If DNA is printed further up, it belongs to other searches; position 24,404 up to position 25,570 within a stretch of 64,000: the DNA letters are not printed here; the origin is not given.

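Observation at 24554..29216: ATGA-coupled three-gene module: HDOD hybrid histidine kinase, MerR-HTH/MinD-like ATPase and ExeA-like AAA+ ATPase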

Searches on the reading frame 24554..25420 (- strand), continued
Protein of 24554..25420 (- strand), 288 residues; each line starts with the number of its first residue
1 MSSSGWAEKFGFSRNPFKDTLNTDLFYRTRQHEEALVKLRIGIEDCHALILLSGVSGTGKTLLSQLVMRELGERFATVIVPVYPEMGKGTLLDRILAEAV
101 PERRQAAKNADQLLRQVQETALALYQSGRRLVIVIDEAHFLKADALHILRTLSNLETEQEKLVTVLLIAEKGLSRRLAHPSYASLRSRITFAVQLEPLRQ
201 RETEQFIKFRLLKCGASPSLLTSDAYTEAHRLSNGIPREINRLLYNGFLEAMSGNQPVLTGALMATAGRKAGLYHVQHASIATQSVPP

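Call 49: find_encoding_contigs(protein=P0302, flank=8000, max_places=1)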
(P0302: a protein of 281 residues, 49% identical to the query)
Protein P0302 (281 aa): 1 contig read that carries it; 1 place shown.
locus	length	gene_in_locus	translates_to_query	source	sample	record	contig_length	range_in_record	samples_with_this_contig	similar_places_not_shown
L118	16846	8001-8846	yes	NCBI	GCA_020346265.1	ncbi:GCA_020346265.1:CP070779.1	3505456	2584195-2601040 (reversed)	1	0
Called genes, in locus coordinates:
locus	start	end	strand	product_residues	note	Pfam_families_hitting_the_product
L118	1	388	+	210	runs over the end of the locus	PF02230:Abhydrolase_2 (faint), PF00326:Peptidase_S9 (faint)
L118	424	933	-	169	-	PF03330:DPBB_1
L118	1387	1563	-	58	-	-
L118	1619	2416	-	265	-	PF00106:adh_short, PF08659:KR, PF13561:adh_short_C2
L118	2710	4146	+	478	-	PF05192:MutS_III, PF05190:MutS_IV, PF00488:MutS_V, PF27441:MutS_C (faint)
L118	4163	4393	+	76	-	PF01037:AsnC_trans_reg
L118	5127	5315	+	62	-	PF12797:Fer4_2 (weak), PF00037:Fer4 (weak), PF13459:Fer4_15, PF13370:Fer4_13, PF12800:Fer4_4 (weak)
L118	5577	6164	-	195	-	PF01928:CYTH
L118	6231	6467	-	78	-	-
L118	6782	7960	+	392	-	PF01656:CbiA, PF10609:ParA, PF13614:AAA_31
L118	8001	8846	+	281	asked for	PF13191:AAA_16 (faint), PF01637:ATPase_2 (weak), PF13401:AAA_22, PF00004:AAA (faint)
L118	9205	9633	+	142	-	PF00572:Ribosomal_L13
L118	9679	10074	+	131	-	PF00380:Ribosomal_S9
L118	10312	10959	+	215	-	PF03551:PadR, PF10400:Vir_act_alpha_C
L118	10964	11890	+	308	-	PF13191:AAA_16 (weak), PF00004:AAA, PF07724:AAA_2 (faint), PF07728:AAA_5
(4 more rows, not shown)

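Call 50: find_encoding_contigs(protein=P0142, flank=8000, max_places=1)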
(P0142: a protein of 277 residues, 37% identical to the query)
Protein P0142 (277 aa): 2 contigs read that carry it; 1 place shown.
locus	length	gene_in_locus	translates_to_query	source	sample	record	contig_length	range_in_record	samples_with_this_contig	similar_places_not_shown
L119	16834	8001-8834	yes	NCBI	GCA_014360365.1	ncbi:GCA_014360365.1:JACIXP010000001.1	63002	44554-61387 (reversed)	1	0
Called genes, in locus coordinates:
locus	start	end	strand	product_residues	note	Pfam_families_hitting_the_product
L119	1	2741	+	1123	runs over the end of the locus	PF02837:Glyco_hydro_2_N, PF17132:Glyco_hydro_106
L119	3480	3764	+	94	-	PF00196:GerE (weak)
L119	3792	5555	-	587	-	PF03235:GmrSD_N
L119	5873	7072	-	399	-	PF03747:ADP_ribosyl_GH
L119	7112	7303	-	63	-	-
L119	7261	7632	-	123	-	PF00580:UvrD-helicase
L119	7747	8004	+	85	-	PF12728:HTH_17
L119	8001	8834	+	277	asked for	PF13191:AAA_16, PF13401:AAA_22, PF13173:AAA_14 (faint)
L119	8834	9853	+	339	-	PF02195:ParB_N, PF17762:HTH_ParB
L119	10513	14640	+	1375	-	PF07669:Eco57I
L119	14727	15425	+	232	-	-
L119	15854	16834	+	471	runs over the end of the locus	PF01637:ATPase_2, PF13191:AAA_16 (faint), PF13173:AAA_14 (weak), PF13401:AAA_22, PF03008:DUF234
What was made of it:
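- A relative is flanked by an HTH_17 gene and a ParB-like gene (call 50). A related AAA+ gene in Armatimonadota lies with HTH_17 and ParB-like genes in an island with GmrSD and Eco57I-type genes (call 50).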

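Call 51: find_encoding_contigs(protein=P0293, flank=8000, max_places=1)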
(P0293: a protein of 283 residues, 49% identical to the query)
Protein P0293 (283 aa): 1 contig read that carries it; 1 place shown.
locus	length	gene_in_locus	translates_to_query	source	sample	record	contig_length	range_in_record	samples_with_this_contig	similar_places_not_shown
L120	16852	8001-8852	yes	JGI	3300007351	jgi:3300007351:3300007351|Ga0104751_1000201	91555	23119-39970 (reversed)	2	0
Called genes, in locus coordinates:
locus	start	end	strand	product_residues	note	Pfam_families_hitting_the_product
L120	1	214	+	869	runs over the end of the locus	PF01624:MutS_I, PF05188:MutS_II, PF05192:MutS_III, PF05190:MutS_IV, PF00488:MutS_V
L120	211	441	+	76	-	PF01037:AsnC_trans_reg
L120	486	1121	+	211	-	PF04140:ICMT, PF04191:PEMT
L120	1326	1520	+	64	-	PF00037:Fer4 (weak), PF13370:Fer4_13, PF13459:Fer4_15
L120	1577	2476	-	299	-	PF01734:Patatin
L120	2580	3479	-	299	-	PF00491:Arginase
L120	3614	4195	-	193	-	PF01928:CYTH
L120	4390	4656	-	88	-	-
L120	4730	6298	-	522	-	-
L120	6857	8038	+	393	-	PF00142:Fer4_NifH (weak), PF01656:CbiA, PF02374:ArsA_ATPase (faint), PF06564:CBP_BcsQ, PF09140:MipZ (faint), PF10609:ParA, PF13614:AAA_31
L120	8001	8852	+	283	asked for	PF13191:AAA_16 (faint), PF13401:AAA_22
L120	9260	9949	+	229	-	-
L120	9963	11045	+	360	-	-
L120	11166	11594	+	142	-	PF00572:Ribosomal_L13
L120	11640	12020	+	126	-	PF00380:Ribosomal_S9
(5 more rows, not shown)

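Call 53: find_encoding_contigs(protein=P0150, flank=8000, max_places=1)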
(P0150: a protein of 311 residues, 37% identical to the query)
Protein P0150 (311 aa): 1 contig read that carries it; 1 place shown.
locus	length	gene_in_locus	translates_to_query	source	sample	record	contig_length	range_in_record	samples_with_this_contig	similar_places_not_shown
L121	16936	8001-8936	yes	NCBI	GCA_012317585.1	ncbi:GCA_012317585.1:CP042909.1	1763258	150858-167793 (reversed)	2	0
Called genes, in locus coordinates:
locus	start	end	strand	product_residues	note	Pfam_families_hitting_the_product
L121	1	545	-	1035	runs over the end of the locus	PF02700:PurS (faint), PF18072:FGAR-AT_linker, PF00586:AIRS, PF02769:AIRS_C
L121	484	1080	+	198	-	-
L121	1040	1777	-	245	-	PF04250:DUF429 (faint)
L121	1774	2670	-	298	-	PF02390:Methyltransf_4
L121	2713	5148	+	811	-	PF19864:Radical_SAM_N2, PF04055:Radical_SAM, PF10105:DUF2344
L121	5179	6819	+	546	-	PF05157:MshEN, PF00437:T2SSE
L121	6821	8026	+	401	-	PF28597:T2SSF_N, PF00482:T2SSF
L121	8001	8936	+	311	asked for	PF13191:AAA_16, PF13401:AAA_22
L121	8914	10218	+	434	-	-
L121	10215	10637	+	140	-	-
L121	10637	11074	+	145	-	-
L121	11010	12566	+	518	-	PF16344:FecR_C (faint), PF00263:Secretin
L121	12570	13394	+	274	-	PF13424:TPR_12 (faint), PF07719:TPR_2 (faint), PF07721:TPR_4 (faint), PF11846:Wzy_C_2 (faint), PF13428:TPR_14 (faint), PF13432:TPR_16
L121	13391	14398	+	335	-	PF01210:NAD_Gly3P_dh_N, PF02558:ApbA, PF03807:F420_oxidored, PF07479:NAD_Gly3P_dh_C, PF20618:GPD_NAD_C_bact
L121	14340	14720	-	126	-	PF04519:Bactofilin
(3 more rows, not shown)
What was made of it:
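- On ExeA/GspA/MshM (COG3267-type) ATPases: By contrast, P0150 lies between T2SSF and a secretin (call 53).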

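Call 54: find_encoding_contigs(protein=P0297, flank=8000, max_places=1)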
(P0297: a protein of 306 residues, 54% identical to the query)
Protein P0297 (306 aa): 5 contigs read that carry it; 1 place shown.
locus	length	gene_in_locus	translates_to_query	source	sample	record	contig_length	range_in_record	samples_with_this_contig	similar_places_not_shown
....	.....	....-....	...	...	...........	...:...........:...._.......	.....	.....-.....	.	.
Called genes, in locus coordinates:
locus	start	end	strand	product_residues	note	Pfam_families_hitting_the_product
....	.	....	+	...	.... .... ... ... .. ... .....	-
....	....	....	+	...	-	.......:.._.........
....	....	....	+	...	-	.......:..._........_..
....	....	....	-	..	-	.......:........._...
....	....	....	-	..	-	-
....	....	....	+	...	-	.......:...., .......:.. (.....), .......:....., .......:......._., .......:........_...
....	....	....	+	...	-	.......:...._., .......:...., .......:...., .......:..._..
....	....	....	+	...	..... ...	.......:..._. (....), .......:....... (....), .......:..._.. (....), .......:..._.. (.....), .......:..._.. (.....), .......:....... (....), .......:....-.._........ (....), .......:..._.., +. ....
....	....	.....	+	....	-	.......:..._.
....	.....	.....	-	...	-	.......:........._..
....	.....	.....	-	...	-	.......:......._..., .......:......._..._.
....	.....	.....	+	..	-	-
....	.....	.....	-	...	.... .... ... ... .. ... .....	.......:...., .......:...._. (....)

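Call 55: find_encoding_contigs(protein=P0283, flank=8000, max_places=1)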
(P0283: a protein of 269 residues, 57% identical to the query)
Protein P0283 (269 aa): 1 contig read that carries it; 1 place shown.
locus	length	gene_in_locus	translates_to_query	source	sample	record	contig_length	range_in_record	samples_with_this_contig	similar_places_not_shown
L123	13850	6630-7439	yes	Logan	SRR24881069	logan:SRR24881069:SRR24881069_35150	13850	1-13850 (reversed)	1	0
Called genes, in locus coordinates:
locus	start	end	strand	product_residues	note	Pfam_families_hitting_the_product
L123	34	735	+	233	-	-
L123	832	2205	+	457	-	PF00557:Peptidase_M24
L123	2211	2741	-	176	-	PF00578:AhpC-TSA, PF08534:Redoxin (weak), PF00085:Thioredoxin (weak)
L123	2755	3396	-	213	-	PF00578:AhpC-TSA, PF08534:Redoxin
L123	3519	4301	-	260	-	PF00106:adh_short, PF08659:KR, PF23441:SDR, PF13561:adh_short_C2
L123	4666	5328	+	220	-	PF12728:HTH_17 (weak), PF00376:MerR (faint)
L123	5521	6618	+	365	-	PF13411:MerR_1, PF01656:CbiA, PF10609:ParA, PF13614:AAA_31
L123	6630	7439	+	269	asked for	PF13604:AAA_30 (faint), PF13191:AAA_16 (weak), PF13401:AAA_22, PF25201:nSTAND6, PF00004:AAA (weak)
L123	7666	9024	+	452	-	-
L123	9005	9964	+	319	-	PF13489:Methyltransf_23, PF07021:MetW (weak), PF13847:Methyltransf_31 (faint), PF08241:Methyltransf_11, PF08242:Methyltransf_12, PF13649:Methyltransf_25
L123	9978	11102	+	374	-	PF13439:Glyco_transf_4, PF13579:Glyco_trans_4_4, PF20706:GT4-conflict, PF00534:Glycos_transf_1, PF13692:Glyco_trans_1_4, PF13524:Glyco_trans_1_2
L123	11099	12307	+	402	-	PF02746:MR_MLE_N (faint), PF13378:MR_MLE_C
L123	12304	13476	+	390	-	PF13692:Glyco_trans_1_4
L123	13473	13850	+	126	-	?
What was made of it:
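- A free HTH_17 gene precedes related AAA+ genes in L119 and L123 (calls 50, 55).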

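Call 71: predict_structure(alignment_id=A6)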
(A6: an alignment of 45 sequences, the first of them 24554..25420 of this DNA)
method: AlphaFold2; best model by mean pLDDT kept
length: 288 residues; sequences in the alignment: 45
mean_pLDDT: 93.9   pTM: 0.89
mean pLDDT of the five models: 93.9, 93.7, 93.6, 93.5, 93.2
residues with pLDDT >= 90: 259; 70-90: 12; 50-70: 12; < 50: 5
segments of 3 or more residues with pLDDT < 50: none
pLDDT, mean of each block of 10 residues (from residue 1): 79 93 94 98 98 97 96 97 98 96 85 97 98 98 98 97 98 97 98 98 98 98 98 97 97 98 97 72 52
secondary structure, 60 per line:
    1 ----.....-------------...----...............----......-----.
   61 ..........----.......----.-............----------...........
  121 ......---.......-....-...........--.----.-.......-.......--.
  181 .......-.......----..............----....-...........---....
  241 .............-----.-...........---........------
elements in order: H5-9 H30-44 E49-54 H60-70 E75-81 H88-99 H110-126 E130-136 H143-153 E163-169 H171-177 H180-187 E189-195 H200-213 H223-233 H237-253 H261-271 H275-282
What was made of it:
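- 24554..25420 (-): Soluble ExeA-clade AAA+ ATPase (288 aa, AAA_22): FG(F/L)xxNPF N-terminal motif, Walker A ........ 54-61, Walker B VIVIDE 132-137, no C-terminal extension. AF2 model pLDDT 93.9 (call 71).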

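Call 74: fold_search(model_id=the predicted structure, library=pdb)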
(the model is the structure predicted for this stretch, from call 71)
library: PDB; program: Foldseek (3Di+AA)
matches with E <= 10: 1796; with E <= 0.001: 1041
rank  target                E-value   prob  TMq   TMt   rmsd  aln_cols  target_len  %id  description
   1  1w5t_A                2.1e-11  1.00  0.66  0.50   4.3       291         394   17  Structure of the Aeropyrum Pernix ORC2 protein (ADPNP-ADP complexes) (released 2004-10-05)
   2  1w5s_A                8.4e-11  1.00  0.63  0.48   4.6       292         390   17  Structure of the Aeropyrum Pernix ORC2 protein (ADP form) (released 2004-10-05)
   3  1w5s_B                4.7e-10  1.00  0.62  0.47   4.8       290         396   16  Structure of the Aeropyrum Pernix ORC2 protein (ADP form) (released 2004-10-05)
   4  1w5t_C                4.7e-10  1.00  0.62  0.48   5.0       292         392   16  Structure of the Aeropyrum Pernix ORC2 protein (ADPNP-ADP complexes) (released 2004-10-05)
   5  1fnn_A                5.8e-10  1.00  0.66  0.52   3.7       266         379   16  CRYSTAL STRUCTURE OF CDC6P FROM PYROBACULUM AEROPHILUM (released 2000-10-04)
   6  7ufi_1                1.2e-09  1.00  0.68  0.63   4.0       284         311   15  VchTnsC AAA+ ATPase with DNA, single heptamer (released 2022-06-08)
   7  7m99_A                1.7e-09  1.00  0.68  0.76   3.5       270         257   13  ATPgS bound TnsC filament from ShCAST system (released 2021-07-28)
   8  7jgr_A                1.8e-09  1.00  0.72  0.53   3.7       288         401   16  Structure of Drosophila ORC bound to DNA (84 bp) and Cdc6 (released 2020-09-09)
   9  7rzy_1                1.9e-09  1.00  0.66  0.61   3.8       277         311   14  CryoEM structure of Vibrio cholerae transposon Tn6677 AAA+ ATPase TnsC (released 2022-06-08)
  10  6k0r_I                1.9e-09  1.00  0.53  0.50   8.9       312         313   16  Ruvbl1-Ruvbl2 with truncated domain II in complex with phosphorylated Cordycepin (released 2020-05-06)
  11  9emc_D                3.4e-09  1.00  0.58  0.51   8.7       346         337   14  RUVBL1/2 in complex with ATP (released 2024-05-15)
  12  2xsz_B                4.1e-09  1.00  0.53  0.49   5.8       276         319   17  The dodecameric human RuvBL1:RuvBL2 complex with truncated domains II (released 2011-10-05)
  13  2xsz_C                5.4e-09  1.00  0.54  0.50   5.8       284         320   17  The dodecameric human RuvBL1:RuvBL2 complex with truncated domains II (released 2011-10-05)
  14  7tji_I                6.3e-09  1.00  0.64  0.50   7.2       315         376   12  S. cerevisiae ORC bound to 84 bp ARS1 DNA and Cdc6 (state 2) with flexible Orc6 N-terminal domain (released 2022-10-05)
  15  9ema_D                6.3e-09  1.00  0.60  0.53   7.0       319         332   15  RUVBL1/2 in complex with ATP and CB-6644 inhibitor (released 2024-05-15)
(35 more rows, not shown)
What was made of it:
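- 24554..25420 (-): Best folds are ORC2/Cdc6 and TnsC, TM 0.66-0.73 (call 74).
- Closest known: Soj. Same: The AAA+ model superposes best on ORC2/Cdc6 and TnsC (call 74).
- The AAA+ fold resembles DNA-loading ORC/Cdc6/TnsC (call 74).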

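Call 76: find_encoding_contigs(protein=P0285, flank=8000, max_places=1)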
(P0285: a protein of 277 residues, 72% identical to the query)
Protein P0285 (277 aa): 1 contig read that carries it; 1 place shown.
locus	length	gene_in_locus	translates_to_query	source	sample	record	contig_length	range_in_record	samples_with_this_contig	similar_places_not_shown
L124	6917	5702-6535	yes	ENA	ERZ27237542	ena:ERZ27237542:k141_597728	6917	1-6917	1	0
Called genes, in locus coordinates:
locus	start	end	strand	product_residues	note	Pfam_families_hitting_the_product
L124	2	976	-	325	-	?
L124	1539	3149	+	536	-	PF09861:Lar_N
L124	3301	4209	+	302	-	PF00781:DAGK_cat, PF19279:YegS_C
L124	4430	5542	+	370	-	PF13411:MerR_1, PF00142:Fer4_NifH, PF02374:ArsA_ATPase (faint), PF09140:MipZ (faint), PF10609:ParA, PF13614:AAA_31, PF01656:CbiA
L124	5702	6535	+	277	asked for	PF05621:TniB (weak), PF13191:AAA_16 (weak), PF25201:nSTAND6, PF13401:AAA_22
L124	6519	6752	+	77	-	-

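Call 77: find_encoding_contigs(protein=P0316, flank=8000, max_places=1)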
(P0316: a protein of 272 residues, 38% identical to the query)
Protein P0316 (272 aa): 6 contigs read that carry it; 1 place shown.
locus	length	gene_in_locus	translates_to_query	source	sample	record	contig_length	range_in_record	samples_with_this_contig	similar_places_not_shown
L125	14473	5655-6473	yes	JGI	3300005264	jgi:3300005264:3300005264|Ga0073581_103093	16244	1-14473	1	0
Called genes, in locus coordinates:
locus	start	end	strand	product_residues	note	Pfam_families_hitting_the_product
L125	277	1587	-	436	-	PF01554:MatE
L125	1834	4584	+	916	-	PF08668:HDOD, PF01966:HD, PF00512:HisKA, PF02518:HATPase_c, PF00072:Response_reg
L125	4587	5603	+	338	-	PF10609:ParA, PF00142:Fer4_NifH (faint), PF01656:CbiA, PF13614:AAA_31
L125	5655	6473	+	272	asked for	PF04851:ResIII (faint), PF13191:AAA_16 (weak), PF13401:AAA_22, PF09848:SLFN-g3_helicase (faint)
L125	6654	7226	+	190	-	PF01227:GTP_cyclohydroI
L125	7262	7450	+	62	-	PF03966:Trm112p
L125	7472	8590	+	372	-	PF01075:Glyco_transf_9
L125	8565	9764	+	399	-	PF04932:Wzy_C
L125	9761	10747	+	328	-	PF00294:PfkB, PF08543:Phos_pyr_kin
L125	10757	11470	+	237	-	PF02934:GatB_N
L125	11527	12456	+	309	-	-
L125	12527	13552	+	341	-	PF01145:Band_7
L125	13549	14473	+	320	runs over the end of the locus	PF01145:Band_7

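Call 84: search_protein_families(library=padloc, proteins=[window:24554-25420:-, L119:7747-8004:+, L119:8001-8834:+, L119:8834-9853:+], max_evalue=0.001)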
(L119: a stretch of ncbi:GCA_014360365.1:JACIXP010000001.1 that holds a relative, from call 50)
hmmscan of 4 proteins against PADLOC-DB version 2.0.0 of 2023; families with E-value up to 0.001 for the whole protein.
window:24554-25420:- (288 aa): 1 family
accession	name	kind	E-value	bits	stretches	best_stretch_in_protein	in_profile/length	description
PDLC04140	mad8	-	0.00038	18.1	0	48-189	28-127/314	mads_8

L119:7747-8004:+ (85 aa): 1 family
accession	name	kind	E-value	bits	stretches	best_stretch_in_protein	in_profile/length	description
PDLC04133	mad1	-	1.6e-09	35.9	1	6-56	2-52/60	mads_1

L119:8001-8834:+ (277 aa): 2 families
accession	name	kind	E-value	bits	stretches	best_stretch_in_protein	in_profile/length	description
PDLC04140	mad8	-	0.00015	19.4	0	43-83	24-63/314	mads_8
PDLC04790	PDC-S01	-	0.00053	16.8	0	89-208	40-148/422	-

L119:8834-9853:+ (339 aa): 0 families
